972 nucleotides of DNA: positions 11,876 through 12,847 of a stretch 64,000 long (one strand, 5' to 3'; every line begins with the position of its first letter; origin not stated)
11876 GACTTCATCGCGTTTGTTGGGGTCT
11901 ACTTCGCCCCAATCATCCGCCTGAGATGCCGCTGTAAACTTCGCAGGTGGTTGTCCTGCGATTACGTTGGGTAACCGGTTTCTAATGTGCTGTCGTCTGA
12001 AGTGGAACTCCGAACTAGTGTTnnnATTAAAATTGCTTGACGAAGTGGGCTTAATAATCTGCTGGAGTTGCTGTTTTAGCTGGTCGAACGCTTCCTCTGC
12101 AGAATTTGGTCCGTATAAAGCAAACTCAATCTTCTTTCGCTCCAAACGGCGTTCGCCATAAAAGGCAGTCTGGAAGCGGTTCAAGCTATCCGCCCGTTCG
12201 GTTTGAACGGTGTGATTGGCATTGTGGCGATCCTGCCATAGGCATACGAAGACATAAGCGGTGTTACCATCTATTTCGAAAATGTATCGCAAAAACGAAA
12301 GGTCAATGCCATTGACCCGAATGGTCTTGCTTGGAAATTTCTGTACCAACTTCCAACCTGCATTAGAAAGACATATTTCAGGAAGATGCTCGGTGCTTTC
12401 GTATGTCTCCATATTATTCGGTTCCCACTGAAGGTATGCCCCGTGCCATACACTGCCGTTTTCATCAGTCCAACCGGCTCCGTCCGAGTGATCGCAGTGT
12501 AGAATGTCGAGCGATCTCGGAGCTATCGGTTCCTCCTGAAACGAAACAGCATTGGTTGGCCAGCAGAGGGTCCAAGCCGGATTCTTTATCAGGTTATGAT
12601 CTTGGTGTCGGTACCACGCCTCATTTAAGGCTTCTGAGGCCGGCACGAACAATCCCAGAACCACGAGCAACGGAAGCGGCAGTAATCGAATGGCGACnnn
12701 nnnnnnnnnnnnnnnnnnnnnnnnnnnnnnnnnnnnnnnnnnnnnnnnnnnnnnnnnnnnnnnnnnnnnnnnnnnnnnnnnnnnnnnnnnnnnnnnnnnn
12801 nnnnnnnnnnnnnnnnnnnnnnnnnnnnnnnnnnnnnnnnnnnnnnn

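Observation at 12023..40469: A complete exosortase-EpsI / PEP-CTERM / Wzx-Wzy EPS system carried as cargo of a tRNA-integrated island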

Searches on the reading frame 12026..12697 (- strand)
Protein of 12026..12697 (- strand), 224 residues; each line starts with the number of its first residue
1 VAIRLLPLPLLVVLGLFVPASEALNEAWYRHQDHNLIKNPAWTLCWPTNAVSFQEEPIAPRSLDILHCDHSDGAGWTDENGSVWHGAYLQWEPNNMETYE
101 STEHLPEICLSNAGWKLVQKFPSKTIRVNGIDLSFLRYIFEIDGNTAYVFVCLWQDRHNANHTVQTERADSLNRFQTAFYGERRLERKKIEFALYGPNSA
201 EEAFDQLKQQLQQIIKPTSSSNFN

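Call 33: search_protein_families(library=pfam, proteins=[window:12026-12697:-], max_evalue=1)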
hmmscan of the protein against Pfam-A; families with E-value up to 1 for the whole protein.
window:12026-12697:- (224 aa): 0 families

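Call 50: search_protein_families(library=ncbifam, proteins=[window:12026-12697:-], max_evalue=10)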
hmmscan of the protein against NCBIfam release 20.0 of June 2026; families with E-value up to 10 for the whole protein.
window:12026-12697:- (224 aa): 1 family
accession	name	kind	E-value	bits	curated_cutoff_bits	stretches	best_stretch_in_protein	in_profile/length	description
TIGR04152.1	exosort_VPLPA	exception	0.012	14.7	400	1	101-165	367-429/486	VPLPA-CTERM-specific exosortase XrtD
